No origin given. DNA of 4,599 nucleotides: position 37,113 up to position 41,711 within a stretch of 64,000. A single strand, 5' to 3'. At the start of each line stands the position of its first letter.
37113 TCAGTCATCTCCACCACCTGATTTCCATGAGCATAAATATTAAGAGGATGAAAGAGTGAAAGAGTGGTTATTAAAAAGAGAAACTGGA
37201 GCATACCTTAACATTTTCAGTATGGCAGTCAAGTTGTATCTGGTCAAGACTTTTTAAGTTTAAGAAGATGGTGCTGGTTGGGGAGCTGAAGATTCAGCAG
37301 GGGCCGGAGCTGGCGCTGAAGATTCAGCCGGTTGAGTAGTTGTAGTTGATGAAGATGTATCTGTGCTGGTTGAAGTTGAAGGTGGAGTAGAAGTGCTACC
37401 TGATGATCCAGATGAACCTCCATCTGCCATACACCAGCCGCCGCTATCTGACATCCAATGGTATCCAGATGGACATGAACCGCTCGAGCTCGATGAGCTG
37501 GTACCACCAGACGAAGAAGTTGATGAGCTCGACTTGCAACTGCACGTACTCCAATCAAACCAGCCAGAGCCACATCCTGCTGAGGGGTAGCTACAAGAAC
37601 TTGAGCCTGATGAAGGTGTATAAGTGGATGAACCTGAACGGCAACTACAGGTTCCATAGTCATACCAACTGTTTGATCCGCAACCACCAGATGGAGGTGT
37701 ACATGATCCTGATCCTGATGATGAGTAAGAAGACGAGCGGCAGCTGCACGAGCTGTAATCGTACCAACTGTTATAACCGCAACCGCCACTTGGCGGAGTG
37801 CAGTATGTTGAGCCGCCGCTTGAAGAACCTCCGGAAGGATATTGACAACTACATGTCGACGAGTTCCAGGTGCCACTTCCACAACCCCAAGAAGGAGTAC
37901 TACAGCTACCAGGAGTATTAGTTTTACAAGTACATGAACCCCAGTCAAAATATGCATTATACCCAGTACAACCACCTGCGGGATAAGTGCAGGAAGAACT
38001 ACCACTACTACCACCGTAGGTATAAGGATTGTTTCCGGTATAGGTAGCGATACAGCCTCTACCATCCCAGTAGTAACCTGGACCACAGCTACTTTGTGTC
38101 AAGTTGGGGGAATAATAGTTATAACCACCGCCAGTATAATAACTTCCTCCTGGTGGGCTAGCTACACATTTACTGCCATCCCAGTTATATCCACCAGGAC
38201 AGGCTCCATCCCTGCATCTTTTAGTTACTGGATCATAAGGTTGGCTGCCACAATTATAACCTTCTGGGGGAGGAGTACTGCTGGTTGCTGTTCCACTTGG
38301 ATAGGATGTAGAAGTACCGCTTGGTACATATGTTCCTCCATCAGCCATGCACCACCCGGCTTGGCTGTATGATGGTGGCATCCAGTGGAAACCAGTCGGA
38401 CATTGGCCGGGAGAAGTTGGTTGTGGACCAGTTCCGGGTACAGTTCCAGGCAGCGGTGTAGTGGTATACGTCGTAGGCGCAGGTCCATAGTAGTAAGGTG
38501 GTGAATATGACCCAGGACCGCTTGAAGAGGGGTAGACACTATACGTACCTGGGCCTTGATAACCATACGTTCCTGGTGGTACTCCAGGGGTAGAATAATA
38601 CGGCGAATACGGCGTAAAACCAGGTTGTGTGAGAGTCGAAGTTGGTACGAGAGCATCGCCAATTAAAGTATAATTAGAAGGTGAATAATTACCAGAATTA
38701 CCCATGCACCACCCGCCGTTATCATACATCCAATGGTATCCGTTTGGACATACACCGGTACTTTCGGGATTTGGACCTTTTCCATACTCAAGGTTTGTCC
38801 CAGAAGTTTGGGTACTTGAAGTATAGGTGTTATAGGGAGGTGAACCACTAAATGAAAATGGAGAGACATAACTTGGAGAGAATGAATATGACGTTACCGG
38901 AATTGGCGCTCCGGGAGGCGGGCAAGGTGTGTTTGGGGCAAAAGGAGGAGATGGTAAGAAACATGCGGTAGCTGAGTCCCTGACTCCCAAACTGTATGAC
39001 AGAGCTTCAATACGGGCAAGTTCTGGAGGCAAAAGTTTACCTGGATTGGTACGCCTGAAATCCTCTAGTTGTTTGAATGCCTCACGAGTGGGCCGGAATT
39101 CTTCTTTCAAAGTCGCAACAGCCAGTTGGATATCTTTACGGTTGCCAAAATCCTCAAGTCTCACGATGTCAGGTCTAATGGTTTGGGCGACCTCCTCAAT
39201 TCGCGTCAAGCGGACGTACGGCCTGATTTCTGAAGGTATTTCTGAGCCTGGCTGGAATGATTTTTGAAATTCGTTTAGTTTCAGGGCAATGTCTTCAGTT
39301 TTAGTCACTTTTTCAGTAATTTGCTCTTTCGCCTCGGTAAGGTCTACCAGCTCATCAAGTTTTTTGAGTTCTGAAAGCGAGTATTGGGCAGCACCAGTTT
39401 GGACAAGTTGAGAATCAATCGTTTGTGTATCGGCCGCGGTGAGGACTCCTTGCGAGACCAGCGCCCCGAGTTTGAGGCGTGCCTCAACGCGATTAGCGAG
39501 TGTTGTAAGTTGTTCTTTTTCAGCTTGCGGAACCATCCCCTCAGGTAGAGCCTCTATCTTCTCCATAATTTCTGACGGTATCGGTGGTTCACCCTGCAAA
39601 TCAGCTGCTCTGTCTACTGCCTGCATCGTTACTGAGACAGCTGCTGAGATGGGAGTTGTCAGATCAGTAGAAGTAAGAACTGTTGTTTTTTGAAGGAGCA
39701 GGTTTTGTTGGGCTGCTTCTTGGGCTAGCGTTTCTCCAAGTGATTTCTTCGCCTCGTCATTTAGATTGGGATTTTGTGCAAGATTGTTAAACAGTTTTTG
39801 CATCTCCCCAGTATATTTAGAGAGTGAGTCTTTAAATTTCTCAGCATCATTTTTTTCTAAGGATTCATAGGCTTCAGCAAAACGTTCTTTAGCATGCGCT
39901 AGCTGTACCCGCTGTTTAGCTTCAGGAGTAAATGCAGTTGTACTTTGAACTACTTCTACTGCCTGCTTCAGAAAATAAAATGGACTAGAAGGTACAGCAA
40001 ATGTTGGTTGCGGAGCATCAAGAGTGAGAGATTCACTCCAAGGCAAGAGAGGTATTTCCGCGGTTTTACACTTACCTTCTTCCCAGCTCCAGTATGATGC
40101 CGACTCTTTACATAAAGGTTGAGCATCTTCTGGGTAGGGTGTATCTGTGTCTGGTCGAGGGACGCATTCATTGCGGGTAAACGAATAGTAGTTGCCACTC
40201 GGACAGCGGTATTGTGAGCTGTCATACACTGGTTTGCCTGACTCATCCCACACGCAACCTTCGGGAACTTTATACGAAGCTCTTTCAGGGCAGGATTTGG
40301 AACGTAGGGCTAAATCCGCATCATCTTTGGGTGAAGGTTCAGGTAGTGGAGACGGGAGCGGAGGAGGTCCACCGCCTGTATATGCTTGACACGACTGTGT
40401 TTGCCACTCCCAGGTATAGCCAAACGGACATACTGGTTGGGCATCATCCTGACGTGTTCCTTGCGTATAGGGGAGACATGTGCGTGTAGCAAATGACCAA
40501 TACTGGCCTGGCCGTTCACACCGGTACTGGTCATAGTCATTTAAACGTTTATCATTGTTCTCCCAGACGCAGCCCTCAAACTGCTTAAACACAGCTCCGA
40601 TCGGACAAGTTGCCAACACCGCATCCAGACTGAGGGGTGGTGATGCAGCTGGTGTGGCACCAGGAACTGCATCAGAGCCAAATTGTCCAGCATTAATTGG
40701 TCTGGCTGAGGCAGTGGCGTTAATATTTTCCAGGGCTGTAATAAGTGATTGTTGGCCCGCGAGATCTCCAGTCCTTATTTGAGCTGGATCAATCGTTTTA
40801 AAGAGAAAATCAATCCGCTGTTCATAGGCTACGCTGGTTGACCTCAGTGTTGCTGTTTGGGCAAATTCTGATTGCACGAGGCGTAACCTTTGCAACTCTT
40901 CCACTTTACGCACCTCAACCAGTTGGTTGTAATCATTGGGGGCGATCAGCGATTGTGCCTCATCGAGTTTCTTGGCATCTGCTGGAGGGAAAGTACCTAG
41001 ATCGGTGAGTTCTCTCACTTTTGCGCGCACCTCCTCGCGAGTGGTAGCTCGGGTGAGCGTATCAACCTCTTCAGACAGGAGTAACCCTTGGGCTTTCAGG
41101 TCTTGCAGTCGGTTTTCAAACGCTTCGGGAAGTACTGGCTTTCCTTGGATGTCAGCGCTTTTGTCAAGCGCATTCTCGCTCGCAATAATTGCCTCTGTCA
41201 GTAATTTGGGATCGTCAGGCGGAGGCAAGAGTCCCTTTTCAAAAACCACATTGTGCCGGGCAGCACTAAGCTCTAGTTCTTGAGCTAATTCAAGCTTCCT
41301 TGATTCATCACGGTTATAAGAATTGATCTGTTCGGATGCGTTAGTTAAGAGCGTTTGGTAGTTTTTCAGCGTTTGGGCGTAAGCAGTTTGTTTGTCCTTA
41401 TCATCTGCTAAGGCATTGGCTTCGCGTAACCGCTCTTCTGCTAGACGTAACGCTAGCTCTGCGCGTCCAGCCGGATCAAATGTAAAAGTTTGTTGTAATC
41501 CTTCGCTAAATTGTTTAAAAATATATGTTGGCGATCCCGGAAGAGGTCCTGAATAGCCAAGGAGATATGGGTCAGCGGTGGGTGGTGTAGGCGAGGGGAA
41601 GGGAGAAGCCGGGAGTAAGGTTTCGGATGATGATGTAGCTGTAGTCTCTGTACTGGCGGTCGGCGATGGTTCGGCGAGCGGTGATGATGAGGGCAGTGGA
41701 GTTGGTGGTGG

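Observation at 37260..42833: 1857-aa secreted giant protein: triplicated about 280-aa helical module plus Cys-rich mini-domains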

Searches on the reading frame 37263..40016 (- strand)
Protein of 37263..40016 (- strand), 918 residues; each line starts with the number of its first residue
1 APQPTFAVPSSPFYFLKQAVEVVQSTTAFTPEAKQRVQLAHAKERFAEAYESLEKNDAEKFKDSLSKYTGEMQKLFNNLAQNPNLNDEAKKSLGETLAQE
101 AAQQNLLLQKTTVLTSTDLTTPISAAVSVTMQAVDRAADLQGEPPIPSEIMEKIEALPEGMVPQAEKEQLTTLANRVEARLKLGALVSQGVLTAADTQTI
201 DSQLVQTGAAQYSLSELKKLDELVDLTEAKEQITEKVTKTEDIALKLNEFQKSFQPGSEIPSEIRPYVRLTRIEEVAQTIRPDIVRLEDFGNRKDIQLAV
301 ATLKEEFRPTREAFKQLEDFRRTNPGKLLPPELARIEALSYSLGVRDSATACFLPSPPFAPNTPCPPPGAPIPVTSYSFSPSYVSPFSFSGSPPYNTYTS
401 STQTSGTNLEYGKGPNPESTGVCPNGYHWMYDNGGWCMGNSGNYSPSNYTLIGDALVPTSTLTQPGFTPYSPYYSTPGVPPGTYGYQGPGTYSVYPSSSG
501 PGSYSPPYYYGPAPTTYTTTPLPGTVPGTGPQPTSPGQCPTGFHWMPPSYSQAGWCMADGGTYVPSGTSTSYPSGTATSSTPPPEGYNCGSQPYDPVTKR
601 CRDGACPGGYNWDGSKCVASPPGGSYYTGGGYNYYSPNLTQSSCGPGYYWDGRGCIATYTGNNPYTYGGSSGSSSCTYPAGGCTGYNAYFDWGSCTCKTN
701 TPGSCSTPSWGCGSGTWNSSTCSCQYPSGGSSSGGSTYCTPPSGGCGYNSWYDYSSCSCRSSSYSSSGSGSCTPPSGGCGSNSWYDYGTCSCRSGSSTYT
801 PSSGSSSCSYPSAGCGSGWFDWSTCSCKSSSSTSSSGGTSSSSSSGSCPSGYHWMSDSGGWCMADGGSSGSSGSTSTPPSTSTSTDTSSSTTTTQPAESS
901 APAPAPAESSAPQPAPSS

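Call 41: predict_structure(alignment_id=A4)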
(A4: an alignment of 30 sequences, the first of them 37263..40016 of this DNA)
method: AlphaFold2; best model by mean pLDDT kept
length: 918 residues; sequences in the alignment: 30
mean_pLDDT: 58.6   pTM: 0.35
mean pLDDT of the five models: 58.6, 57.8, 56.9, 56.0, 51.9
residues with pLDDT >= 90: 63; 70-90: 307; 50-70: 184; < 50: 364
segments of 3 or more residues with pLDDT < 50: 270-287, 352-413, 431-435, 439-452, 454-521, 560-585, 621-633, 659-676, 701-719, 721-738, 763-771, 796-809, 830-845, 866-918
pLDDT, mean of each block of 10 residues (from residue 1): 65 80 82 87 90 87 92 90 82 90 88 80 90 92 90 88 87 89 87 84 70 73 73 79 80 75 67 33 41 54 67 83 79 75 66 45 45 30 30 28 38 50 55 47 30 34 26 28 29 32 27 31 65 85 78 72 30 27 49 53 57 62 32 55 72 67 28 47 65 73 33 40 33 40 70 78 41 63 73 50 38 60 66 29 45 60 50 30 28 32 37 37
secondary structure, 60 per line:
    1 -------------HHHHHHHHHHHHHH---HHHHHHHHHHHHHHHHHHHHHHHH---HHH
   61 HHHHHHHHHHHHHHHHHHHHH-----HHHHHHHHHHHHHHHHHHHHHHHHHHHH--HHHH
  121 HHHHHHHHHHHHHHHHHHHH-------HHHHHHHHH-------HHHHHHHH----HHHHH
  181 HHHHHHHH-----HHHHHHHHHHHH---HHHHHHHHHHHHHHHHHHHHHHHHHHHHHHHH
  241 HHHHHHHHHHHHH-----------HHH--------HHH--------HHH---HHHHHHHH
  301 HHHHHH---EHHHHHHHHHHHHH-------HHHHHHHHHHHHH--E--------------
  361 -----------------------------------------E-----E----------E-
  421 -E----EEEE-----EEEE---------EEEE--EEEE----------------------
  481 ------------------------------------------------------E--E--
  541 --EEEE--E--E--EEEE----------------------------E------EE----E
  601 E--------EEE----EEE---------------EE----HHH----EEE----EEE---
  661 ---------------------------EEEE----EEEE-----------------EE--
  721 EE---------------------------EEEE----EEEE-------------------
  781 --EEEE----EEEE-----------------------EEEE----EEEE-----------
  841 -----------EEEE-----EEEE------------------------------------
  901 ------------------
elements in order (helices of 4 or more, strands of 3 or more residues): H14-27 H31-54 H58-81 H87-114 H117-140 H148-156 H164-171 H176-188 H194-205 H209-253 H293-306 H311-323 H331-343 E427-430 E436-439 E449-452 E455-458 E543-546 E555-558 E610-612 E617-619 E648-650 E655-657 E688-691 E696-699 E750-753 E758-761 E783-786 E791-794 E818-821 E826-829 E852-855 E861-864
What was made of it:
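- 38964..39995 (-): Helical module 3 with its long C-terminal extension, aa 947-1290. Part of this, aa 1181-1290, belongs to the best-conserved long stretch of the protein. AF2 pLDDT 80-92 (call 41).
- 38703..38750 (-): His/Met hairpin 1, aa 1362-1377 (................). AF2 strands 1366-1369/1375-1378 (call 41).
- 38346..38402 (-): His/Met hairpin 2, aa 1478-1496 (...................). AF2 strands 1482-1485/1494-1497, pLDDT 72-85 (call 41).
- The AF2 strand register (YHWM opposite WCM.) puts His, Met, Trp and Met on one face (call 41, inference).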

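Call 92: fold_search(model_id=the predicted structure, library=pdb)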
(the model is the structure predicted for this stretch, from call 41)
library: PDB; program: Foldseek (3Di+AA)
matches with E <= 10: 683; with E <= 0.001: 0
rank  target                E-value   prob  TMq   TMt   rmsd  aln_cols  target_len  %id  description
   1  8g9j                  7.9e-02  0.38  0.08  0.26  16.2       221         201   14  Geometrically programmable nanomaterial construction using regularized protein building blocks (released 2024-03-13)
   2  7a0g_EEE              1.2e-01  0.13  0.05  0.12  39.3       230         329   16  Structure of the SmhB pore of the tripartite alpha-pore forming toxin, Smh, from Serratia marcescens. (released 2021-03-31)
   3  6e9t_A                1.7e-01  0.57  0.11  0.34  14.6       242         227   12  DHF58 filament (released 2018-11-21)
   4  7v1l_B                2.2e-01  0.18  0.08  0.21  18.9       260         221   12  Structure of sNASP core in complex with H3 alpha3 helix peptide (released 2022-04-20)
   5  7v6p                  2.7e-01  0.28  0.09  0.25  17.8       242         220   12  Crystal structure of human sNASP TPR domain (released 2021-12-29)
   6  1a38_A                3.2e-01  0.16  0.08  0.24  15.3       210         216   11  14-3-3 PROTEIN ZETA BOUND TO R18 PEPTIDE (released 1999-03-02)
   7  8vlx_B                3.2e-01  0.08  0.07  0.15  15.9       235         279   17  HTT in complex with HAP40 and a small molecule. (released 2024-03-06)
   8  8g9k_B                3.4e-01  0.20  0.09  0.27  15.7       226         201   12  Geometrically programmable nanomaterial construction using regularized protein building blocks (released 2024-03-13)
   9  3ceq_A                3.4e-01  0.14  0.07  0.19  15.0       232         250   11  The TPR domain of Human Kinesin Light Chain 2 (hKLC2) (released 2008-08-12)
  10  5hay_A                3.4e-01  0.10  0.08  0.11  22.5       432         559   10  Crystal structure of Chaetomium thermophilum Nup170 CTD Y905M L1007M L1183M V1292M mutant (released 2016-04-20)
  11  5cwn                  3.6e-01  0.66  0.12  0.40  14.0       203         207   11  Crystal structure of de novo designed helical repeat protein DHR71 (released 2015-12-16)
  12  8e0n_F                3.6e-01  0.28  0.10  0.32  10.5       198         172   14  Homotrimeric variant of tcTRP9, BGL18 (released 2023-04-12)
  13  5h11                  3.6e-01  0.09  0.09  0.12  20.9       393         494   12  Crystal structure of Zebrafish Sec10 (released 2017-02-01)
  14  3msv_B                4.0e-01  0.18  0.09  0.18  21.5       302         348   12  The hypoxic regulator of sterol synthesis Nro1 is a nuclear import adaptor (released 2011-04-20)
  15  8glv_Lf               4.0e-01  0.18  0.09  0.15  16.3       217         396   12  96-nm repeat unit of doublet microtubules from Chlamydomonas reinhardtii flagella (released 2023-05-31)
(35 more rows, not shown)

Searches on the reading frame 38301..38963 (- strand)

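Call 47: search_protein_families(library=pfam, proteins=[window:38301-38963:-], max_evalue=10)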
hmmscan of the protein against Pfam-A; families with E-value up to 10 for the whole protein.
seq(221 aa): 1 family
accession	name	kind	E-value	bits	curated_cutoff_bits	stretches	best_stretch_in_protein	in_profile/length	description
PF18278.7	RANK_CRD_2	-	8.9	7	26.8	0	72-81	26-35/41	Receptor activator of the NF-KB cysteine-rich repeat domain 2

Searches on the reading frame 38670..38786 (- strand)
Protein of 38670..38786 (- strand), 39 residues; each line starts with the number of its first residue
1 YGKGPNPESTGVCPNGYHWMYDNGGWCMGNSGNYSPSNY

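Call 114: search_solved_structures(query=window:38670-38786:-, max_evalue=10, show_alignments=2)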
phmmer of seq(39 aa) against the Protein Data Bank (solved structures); distinct sequences matched with E-value up to 10: 4.
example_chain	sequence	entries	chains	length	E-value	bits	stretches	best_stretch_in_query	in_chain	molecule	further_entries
3hh7_A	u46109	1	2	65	0.39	14.6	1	5-33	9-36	Muscarinic toxin-like protein 3 homolog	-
2pe4_A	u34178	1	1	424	0.5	14.3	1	6-39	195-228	Hyaluronidase-1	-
4hs5_A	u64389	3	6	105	0.63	14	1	13-33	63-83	Protein CyaY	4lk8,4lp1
8yc1_A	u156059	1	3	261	1.6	12.7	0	8-35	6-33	Acid phosphatase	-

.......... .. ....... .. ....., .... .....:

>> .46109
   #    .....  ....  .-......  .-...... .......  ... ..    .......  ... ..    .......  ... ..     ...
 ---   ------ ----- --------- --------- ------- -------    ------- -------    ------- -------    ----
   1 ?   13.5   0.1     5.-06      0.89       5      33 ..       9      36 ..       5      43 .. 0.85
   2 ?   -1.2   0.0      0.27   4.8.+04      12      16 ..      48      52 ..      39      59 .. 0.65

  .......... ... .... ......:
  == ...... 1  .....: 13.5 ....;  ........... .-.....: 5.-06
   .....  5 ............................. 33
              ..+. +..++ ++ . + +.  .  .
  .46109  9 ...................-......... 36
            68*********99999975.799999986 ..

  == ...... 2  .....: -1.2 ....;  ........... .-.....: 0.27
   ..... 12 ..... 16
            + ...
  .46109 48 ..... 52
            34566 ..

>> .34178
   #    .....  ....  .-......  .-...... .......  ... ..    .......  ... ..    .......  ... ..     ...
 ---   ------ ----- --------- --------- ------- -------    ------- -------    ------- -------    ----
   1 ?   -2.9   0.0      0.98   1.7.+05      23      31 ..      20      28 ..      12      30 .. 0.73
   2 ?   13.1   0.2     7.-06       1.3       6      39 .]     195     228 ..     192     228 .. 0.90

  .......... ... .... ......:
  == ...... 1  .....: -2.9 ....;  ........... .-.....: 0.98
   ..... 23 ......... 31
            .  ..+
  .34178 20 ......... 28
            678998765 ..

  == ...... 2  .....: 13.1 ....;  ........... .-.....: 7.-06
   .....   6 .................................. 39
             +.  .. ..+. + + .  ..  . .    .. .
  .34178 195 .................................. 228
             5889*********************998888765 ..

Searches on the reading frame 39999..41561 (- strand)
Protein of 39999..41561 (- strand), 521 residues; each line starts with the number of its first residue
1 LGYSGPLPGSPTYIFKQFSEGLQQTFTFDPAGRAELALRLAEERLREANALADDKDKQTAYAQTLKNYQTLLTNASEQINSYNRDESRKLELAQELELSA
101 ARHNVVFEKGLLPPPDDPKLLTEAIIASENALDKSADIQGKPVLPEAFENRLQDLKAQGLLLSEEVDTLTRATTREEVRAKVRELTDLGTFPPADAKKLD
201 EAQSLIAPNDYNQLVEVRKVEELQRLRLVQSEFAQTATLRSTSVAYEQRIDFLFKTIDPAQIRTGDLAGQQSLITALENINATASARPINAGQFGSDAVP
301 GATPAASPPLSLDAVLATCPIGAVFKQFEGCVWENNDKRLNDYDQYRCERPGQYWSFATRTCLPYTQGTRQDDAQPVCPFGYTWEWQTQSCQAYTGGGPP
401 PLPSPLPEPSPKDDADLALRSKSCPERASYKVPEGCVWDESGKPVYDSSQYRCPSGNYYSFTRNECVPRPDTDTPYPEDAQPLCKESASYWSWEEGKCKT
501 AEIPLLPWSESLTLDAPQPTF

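Call 25: predict_structure(alignment_id=A2)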
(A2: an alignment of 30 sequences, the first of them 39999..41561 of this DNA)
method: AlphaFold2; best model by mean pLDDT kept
length: 521 residues; sequences in the alignment: 30
mean_pLDDT: 73.7   pTM: 0.43
mean pLDDT of the five models: 73.7, 71.3, 69.2, 68.9, 68.9
residues with pLDDT >= 90: 86; 70-90: 277; 50-70: 78; < 50: 80
segments of 3 or more residues with pLDDT < 50: 208-218, 232-243, 285-316, 503-521
pLDDT, mean of each block of 10 residues (from residue 1): 70 86 85 91 91 89 94 93 90 91 87 88 91 91 84 88 90 89 88 79 57 45 53 44 51 59 70 73 49 34 35 52 72 76 78 75 68 70 74 65 59 79 87 80 79 83 87 80 86 79 42 38 43
secondary structure, 60 per line:
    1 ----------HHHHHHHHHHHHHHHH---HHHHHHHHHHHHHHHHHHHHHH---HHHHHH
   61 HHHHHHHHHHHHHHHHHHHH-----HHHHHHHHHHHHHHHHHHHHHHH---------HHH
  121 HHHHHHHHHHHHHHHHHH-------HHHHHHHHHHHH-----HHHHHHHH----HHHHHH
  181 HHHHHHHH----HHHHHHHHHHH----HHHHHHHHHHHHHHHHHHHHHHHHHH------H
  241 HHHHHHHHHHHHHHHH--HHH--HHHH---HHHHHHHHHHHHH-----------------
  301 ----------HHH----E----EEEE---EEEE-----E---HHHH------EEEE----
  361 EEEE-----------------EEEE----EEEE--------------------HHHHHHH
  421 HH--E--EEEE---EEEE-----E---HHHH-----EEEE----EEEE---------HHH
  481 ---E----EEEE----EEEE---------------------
elements in order: H11-26 H30-51 H55-80 H86-108 H118-138 H146-157 H163-170 H175-188 H193-203 H208-233 H240-256 H264-267 H271-283 E323-326 E330-333 H343-346 E353-356 E361-364 E382-385 E390-393 H414-422 E428-431 E435-438 H448-451 E457-460 E465-468 E489-492 E497-500
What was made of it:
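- AF2 predicts helical bundles at pLDDT about 90 and isolated two-strand hairpins (calls 25, 41). There is no coiled-coil stalk (calls 25, 41).
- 40614..41549 (-): Helical module 2, aa 429-740. AF2 shows 13 helices; the module core (about aa 435-625) has pLDDT about 85-94, and the C-terminal extension is lower at about 45-70 (call 25).
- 40374..40613 (-): Six-Cys unit A, aa 741-820 (three disulfide-bracketed beta-hairpins). AF2 strand pairs 747-750/754-757, 777-780/785-788 and 806-809/814-817, pLDDT 65-78 (call 25).
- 40059..40298 (-): Six-Cys unit B, aa 846-925. AF2 pLDDT 79-87 (call 25).
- On CBM14 (peritrophin-A chitin-binding domain, PF01607): The AF2 secondary structure shows three consecutive hairpins, each bracketed by a Cys pair, which suggests C1-C2, C3-C4, C5-C6 (call 25).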

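Call 30: fold_search(model_id=the predicted structure, library=pdb)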
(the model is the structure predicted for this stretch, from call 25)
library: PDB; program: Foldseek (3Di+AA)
matches with E <= 10: 600; with E <= 0.001: 0
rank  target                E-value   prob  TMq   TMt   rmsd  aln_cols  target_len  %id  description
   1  6u1s_A                1.6e-02  0.93  0.18  0.27  26.8       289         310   16  Cryo-EM structure of a de novo designed 16-helix transmembrane nanopore, TMHC8_R. (released 2020-08-19)
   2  6w2q                  2.7e-02  0.84  0.14  0.30  15.1       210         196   17  Junction 34, DHR53-DHR4 (released 2020-04-15)
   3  9sac_A                5.3e-02  0.69  0.16  0.31  13.7       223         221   13  14-3-3sigma protein binding to the ChREBP peptide and macrocycle 3 (released 2026-02-11)
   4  6m6z_A                5.3e-02  0.44  0.11  0.22  23.4       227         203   14  A de novo designed transmembrane nanopore, TMH4C4 (released 2020-06-24)
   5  8rrl_B                8.1e-02  0.25  0.12  0.21  16.7       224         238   14  14-3-3 sigma complexed with a phosphopeptide optimized for a Fusicoccin-mediated stabilization of the complex (released 2025-02-12)
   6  6yr5_B                1.0e-01  0.60  0.16  0.31  13.8       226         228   13  14-3-3 sigma in complex with hDMX-367 peptide (released 2021-11-03)
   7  6yr6_G                1.1e-01  0.54  0.16  0.30  13.8       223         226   12  14-3-3 sigma in complex with hDM2-186 peptide (released 2021-11-03)
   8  5ok9_A                1.1e-01  0.57  0.16  0.30  13.6       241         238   11  CH1 chimera of human 14-3-3 sigma with the HSPB6 phosphopeptide in a conformation with swapped phosphopeptides (released 2017-10-11)
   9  8ffv_D                1.1e-01  0.41  0.11  0.14  18.5       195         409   17  Cryo-EM structure of the GR-Hsp90-FKBP52 complex (released 2023-11-01)
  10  5cwb                  1.3e-01  0.38  0.14  0.26  12.5       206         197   14  Crystal structure of de novo designed helical repeat protein DHR4 (released 2015-12-16)
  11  9dze_K                1.4e-01  0.44  0.17  0.24  11.0       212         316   18  Computationally Designed Bifaceted Protein Nanomaterial pD5-14 (released 2024-10-30)
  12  6w0l_A                1.5e-01  0.21  0.11  0.20  16.9       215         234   13  Henipavirus W protein interacts with 14-3-3 to modulate host gene expression (released 2020-04-22)
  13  4abn_A                1.5e-01  0.13  0.08  0.09  19.9       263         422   12  Crystal structure of full length mouse Strap (TTC5) (released 2012-01-25)
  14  6yr6_C                1.6e-01  0.47  0.16  0.30  13.6       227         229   13  14-3-3 sigma in complex with hDM2-186 peptide (released 2021-11-03)
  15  8cwy_A                1.8e-01  0.30  0.16  0.17  19.0       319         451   15  Accurate computational design of genetically encoded 3D protein crystals (released 2023-11-01)
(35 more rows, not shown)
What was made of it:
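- On Fibrillar coiled-coil stalk adhesins: Foldseek's nearest matches are helical-repeat or bundle proteins at E > 0.01 (calls 25, 30, 41, 92).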

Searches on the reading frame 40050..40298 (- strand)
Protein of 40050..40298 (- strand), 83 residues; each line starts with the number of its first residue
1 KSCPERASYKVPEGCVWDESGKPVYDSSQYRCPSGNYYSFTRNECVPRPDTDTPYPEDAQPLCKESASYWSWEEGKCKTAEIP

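Call 47: search_protein_families(library=pfam, proteins=[window:40050-40298:-], max_evalue=10)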
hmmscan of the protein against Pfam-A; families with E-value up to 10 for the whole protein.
seq(83 aa): 1 family
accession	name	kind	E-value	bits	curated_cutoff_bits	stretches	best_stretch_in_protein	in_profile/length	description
PF01607.29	CBM_14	-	0.021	15.4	22.1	1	24-50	27-49/53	Chitin binding Peritrophin-A domain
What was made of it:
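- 40059..40298 (-): Sub-threshold Pfam CBM_14 hit of 15.4 bits (call 47).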
